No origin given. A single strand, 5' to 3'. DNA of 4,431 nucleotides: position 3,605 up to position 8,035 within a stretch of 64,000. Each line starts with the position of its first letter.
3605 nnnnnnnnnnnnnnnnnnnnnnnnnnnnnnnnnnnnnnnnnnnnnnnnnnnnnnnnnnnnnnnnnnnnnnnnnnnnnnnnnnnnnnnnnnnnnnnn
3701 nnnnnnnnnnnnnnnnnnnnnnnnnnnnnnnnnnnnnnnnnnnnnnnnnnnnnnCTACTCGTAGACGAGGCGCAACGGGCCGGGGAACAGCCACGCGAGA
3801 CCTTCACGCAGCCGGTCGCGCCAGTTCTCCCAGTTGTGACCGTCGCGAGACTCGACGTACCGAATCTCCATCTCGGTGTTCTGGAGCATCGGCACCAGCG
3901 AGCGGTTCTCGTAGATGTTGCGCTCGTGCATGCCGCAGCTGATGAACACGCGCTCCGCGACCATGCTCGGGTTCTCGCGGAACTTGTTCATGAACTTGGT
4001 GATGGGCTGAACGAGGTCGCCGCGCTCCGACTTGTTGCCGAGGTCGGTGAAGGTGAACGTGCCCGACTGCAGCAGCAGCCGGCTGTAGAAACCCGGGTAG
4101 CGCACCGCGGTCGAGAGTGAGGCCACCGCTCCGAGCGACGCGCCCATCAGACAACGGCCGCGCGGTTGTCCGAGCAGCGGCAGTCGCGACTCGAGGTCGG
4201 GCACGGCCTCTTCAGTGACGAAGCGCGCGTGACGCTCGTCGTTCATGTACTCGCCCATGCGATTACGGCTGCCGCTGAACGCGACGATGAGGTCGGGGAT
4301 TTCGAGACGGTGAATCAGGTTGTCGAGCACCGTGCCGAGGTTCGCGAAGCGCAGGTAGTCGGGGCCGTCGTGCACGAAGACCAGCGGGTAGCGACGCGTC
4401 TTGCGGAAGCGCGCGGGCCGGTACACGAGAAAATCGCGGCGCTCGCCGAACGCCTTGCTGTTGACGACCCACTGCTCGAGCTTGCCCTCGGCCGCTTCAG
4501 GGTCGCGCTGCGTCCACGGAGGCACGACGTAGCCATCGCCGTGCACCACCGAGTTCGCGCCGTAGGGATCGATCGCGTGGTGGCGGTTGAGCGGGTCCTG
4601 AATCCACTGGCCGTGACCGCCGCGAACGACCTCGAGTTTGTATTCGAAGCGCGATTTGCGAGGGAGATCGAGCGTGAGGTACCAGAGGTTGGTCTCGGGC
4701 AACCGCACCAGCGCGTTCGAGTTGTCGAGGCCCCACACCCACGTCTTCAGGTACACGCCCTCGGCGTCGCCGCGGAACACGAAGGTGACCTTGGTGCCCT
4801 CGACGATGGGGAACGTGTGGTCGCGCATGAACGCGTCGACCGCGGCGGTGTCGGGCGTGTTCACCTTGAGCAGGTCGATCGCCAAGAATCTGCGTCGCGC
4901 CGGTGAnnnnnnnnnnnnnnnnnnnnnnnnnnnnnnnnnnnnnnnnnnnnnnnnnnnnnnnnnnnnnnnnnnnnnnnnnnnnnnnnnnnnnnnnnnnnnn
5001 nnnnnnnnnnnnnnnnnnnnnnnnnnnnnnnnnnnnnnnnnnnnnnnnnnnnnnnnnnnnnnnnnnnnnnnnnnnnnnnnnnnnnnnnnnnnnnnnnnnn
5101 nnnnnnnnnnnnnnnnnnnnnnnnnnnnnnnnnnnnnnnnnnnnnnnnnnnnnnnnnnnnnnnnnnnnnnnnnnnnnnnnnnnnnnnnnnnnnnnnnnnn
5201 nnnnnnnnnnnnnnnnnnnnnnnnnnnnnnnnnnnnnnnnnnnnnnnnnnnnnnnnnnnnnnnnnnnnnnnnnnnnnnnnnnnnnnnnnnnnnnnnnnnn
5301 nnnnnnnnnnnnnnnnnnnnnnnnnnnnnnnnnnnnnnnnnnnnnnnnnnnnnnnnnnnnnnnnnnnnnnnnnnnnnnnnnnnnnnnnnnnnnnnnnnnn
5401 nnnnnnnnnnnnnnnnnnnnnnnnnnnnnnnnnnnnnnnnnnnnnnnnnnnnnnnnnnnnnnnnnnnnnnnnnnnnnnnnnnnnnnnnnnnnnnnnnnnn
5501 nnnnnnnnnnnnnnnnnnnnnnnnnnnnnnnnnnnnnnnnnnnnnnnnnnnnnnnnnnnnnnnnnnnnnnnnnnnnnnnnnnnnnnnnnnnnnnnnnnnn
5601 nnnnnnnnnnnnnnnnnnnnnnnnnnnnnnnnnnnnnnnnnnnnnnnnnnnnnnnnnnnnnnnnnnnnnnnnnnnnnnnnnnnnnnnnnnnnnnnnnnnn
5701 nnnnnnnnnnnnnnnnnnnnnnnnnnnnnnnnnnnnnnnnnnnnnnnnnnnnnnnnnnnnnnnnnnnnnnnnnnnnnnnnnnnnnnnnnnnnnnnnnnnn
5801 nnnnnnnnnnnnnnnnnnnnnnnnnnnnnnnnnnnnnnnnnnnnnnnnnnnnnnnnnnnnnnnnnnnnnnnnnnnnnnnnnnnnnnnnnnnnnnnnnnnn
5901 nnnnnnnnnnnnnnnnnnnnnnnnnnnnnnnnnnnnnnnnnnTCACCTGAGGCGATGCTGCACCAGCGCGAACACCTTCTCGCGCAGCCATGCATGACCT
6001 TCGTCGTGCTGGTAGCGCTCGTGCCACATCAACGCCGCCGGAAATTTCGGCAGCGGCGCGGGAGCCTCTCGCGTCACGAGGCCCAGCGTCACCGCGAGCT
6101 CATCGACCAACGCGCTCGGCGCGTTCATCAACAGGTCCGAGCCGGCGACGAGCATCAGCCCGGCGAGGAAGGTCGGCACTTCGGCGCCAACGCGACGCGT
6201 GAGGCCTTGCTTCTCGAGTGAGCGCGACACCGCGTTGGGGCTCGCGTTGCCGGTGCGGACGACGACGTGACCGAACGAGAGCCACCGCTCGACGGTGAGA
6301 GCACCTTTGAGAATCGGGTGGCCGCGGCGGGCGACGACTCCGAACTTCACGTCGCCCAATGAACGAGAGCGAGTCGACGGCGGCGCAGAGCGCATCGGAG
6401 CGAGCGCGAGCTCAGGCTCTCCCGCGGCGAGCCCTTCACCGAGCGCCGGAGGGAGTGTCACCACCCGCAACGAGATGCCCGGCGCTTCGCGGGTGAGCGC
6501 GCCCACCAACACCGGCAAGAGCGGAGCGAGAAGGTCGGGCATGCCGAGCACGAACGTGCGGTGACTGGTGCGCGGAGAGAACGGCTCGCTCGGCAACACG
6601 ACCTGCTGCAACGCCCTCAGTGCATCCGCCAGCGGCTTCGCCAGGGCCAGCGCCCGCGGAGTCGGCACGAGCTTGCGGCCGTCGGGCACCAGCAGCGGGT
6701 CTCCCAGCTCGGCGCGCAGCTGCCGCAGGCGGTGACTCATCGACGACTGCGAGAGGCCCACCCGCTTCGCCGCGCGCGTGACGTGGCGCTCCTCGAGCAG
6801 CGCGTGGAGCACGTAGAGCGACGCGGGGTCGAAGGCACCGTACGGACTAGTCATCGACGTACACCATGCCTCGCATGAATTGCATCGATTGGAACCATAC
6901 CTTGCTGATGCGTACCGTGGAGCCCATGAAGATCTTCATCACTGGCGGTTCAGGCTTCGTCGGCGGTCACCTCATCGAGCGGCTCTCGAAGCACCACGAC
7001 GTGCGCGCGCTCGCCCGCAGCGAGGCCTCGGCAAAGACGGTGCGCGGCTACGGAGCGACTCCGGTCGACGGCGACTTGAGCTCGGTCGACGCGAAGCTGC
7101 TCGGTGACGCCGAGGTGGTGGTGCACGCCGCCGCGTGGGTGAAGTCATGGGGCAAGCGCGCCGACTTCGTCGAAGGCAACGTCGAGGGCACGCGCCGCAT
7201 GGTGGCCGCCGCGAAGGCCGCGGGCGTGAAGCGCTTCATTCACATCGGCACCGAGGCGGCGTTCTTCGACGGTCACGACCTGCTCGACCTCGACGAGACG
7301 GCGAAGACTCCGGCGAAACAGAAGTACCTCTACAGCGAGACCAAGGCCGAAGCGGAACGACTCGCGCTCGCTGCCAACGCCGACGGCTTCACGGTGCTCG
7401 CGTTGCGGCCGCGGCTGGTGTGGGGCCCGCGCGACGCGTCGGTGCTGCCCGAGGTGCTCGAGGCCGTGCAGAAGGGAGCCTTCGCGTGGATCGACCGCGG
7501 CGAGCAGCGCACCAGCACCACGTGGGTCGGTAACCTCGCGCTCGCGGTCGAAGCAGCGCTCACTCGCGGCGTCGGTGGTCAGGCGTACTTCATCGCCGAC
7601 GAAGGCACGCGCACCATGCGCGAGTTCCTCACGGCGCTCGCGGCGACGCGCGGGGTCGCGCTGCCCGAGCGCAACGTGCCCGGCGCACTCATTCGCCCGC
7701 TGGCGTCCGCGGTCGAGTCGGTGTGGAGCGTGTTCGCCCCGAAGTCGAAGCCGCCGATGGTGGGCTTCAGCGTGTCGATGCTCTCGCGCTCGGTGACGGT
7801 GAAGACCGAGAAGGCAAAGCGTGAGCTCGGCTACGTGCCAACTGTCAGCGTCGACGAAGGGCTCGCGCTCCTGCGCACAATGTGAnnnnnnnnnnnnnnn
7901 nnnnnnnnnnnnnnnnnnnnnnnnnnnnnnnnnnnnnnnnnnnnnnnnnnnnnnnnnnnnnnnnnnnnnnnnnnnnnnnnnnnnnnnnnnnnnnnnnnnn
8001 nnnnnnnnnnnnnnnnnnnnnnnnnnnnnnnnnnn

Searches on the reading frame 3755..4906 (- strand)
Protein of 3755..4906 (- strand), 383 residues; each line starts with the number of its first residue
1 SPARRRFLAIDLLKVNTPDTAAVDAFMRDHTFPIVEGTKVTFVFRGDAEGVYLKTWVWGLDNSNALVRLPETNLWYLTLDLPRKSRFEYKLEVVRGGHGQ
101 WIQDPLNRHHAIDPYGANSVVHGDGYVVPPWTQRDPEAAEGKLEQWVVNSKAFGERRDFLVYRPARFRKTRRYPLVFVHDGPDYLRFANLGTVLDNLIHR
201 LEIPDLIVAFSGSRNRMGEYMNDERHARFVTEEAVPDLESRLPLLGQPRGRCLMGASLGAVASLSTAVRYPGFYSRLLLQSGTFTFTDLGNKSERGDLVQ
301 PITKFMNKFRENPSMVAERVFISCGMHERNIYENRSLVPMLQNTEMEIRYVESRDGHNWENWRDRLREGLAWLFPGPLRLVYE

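Call 57: search_protein_families(library=pfam, proteins=[window:3755-4906:-], max_evalue=0.001)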
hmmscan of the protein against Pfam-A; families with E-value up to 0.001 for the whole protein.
window:3755-4906:- (383 aa): 2 families
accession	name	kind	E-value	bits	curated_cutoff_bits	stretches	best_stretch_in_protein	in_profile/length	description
PF00756.26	Esterase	-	5e-20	72.8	22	1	150-372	1-250/251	Putative esterase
PF11806.14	Enterochelin_N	-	4.8e-06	27.7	27.1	1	40-92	2-63/120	Enterochelin esterase, N-terminal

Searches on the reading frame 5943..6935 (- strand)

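Call 57: search_protein_families(library=pfam, proteins=[window:5943-6935:-], max_evalue=0.001)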
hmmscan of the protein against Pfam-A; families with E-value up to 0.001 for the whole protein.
window:5943-6935:- (330 aa): 3 families
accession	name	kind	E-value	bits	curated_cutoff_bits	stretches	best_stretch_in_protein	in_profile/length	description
PF03466.25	LysR_substrate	-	1.6e-20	73.9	28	1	125-319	5-202/209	LysR substrate binding domain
PF00126.33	HTH_1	-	1.1e-16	61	26.6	1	39-95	3-59/60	Bacterial regulatory helix-turn-helix protein, lysR family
PF13556.12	HTH_30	-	0.00056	20.1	27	1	43-87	5-50/59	PucR C-terminal helix-turn-helix domain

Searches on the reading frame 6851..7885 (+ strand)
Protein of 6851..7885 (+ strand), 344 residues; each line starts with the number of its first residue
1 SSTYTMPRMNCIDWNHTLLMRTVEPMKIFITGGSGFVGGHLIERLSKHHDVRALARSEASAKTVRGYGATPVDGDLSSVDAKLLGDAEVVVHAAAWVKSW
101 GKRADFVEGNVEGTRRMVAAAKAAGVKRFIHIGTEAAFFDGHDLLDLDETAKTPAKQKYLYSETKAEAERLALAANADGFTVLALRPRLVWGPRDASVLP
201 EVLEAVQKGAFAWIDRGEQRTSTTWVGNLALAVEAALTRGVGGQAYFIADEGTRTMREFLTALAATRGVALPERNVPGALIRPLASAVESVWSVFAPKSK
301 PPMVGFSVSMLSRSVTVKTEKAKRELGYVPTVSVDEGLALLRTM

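Call 40: search_protein_families(library=pfam, proteins=[window:6851-7885:+], max_evalue=0.001)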
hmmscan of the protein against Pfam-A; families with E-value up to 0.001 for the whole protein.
window:6851-7885:+ (344 aa): 8 families
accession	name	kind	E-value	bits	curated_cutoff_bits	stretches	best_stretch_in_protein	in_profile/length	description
PF01370.27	Epimerase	-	1.5e-31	110.1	20.9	1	28-248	1-239/240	NAD dependent epimerase/dehydratase family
PF01073.25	3Beta_HSD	-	3.1e-31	108.9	22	1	30-273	2-274/280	3-beta hydroxysteroid dehydrogenase/isomerase family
PF07993.18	NAD_binding_4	-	1.3e-16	61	20.1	1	82-195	84-210/258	Male sterility protein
PF13460.12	NAD_binding_10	-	2.4e-15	57.3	27.2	1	32-171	1-130/184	NAD(P)H-binding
PF04321.23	RmlD_sub_bind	-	1.6e-12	47.6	27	1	26-268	1-232/287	RmlD substrate binding domain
PF16363.11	GDP_Man_Dehyd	-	2.7e-12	47.2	27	1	29-339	1-330/332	GDP-mannose 4,6 dehydratase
PF05368.20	NmrA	-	3.9e-10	40.3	27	1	27-131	4-104/298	NmrA-like family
PF02719.21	Polysacc_synt_2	-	2.6e-05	24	20.2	1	28-137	1-131/293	Polysaccharide biosynthesis protein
